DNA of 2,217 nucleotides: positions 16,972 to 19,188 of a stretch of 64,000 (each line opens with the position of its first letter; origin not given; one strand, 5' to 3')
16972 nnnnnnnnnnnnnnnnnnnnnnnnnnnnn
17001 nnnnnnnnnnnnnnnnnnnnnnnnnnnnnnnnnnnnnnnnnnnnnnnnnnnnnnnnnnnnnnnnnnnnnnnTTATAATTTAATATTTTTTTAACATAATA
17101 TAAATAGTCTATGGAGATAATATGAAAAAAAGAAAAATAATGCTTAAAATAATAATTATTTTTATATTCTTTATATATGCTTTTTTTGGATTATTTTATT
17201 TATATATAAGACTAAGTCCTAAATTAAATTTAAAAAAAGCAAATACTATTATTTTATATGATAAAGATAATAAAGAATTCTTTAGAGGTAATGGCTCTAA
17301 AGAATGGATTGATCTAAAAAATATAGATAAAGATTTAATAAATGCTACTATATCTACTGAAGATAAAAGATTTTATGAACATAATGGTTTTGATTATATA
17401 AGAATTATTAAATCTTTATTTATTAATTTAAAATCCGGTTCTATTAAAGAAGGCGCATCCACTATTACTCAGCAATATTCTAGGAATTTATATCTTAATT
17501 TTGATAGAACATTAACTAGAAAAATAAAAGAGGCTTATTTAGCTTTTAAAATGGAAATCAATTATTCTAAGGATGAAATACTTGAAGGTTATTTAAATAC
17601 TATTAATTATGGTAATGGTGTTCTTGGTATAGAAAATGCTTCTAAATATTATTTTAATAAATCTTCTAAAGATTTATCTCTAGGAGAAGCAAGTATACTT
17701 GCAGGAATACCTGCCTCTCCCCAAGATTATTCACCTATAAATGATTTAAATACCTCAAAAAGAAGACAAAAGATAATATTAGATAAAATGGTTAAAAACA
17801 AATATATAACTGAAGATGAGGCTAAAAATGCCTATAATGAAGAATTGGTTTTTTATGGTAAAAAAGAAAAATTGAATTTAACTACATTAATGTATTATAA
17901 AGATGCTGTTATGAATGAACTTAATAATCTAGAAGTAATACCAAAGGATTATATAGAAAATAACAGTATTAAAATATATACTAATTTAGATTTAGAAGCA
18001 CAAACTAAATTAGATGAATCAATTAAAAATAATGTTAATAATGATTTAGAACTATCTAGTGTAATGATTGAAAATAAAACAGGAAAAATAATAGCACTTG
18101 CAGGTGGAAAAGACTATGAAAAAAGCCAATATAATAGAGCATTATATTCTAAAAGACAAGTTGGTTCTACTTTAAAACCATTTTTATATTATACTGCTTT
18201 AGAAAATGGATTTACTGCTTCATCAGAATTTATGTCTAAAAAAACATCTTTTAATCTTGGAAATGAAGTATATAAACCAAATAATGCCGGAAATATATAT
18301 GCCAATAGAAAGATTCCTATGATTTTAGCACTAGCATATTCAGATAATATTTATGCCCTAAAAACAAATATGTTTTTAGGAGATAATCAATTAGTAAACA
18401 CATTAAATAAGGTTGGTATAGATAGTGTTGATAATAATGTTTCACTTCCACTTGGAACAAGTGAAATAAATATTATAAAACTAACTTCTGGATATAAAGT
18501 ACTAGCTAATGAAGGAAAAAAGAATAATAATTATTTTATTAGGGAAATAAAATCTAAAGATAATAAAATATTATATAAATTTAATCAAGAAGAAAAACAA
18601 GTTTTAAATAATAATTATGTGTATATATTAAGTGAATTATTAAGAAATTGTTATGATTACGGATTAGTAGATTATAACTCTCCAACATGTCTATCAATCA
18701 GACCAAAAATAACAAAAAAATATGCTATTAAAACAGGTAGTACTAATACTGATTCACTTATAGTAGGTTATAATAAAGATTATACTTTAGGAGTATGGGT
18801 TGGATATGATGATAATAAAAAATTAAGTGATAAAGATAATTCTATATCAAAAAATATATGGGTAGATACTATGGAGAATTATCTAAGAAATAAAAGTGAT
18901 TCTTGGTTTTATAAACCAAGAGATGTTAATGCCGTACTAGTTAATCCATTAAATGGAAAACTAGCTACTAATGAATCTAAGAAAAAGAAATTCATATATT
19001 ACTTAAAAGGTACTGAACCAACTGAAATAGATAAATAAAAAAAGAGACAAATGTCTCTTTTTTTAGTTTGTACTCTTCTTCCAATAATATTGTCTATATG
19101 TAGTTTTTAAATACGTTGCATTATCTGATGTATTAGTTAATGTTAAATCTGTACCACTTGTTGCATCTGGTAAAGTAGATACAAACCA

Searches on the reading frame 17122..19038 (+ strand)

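Call 19: search_protein_families(library=pfam, proteins=[window:17122-19038:+], max_evalue=0.001)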
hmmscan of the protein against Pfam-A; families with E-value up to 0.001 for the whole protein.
window:17122-19038:+ (638 aa): 2 families
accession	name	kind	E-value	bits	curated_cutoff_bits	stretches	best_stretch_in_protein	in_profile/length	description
PF00912.28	Transgly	-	3.4e-61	206.2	27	1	57-223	11-177/178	Transglycosylase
PF00905.27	Transpeptidase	-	4.9e-20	72.4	22.1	1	313-566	3-270/299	Penicillin binding protein transpeptidase domain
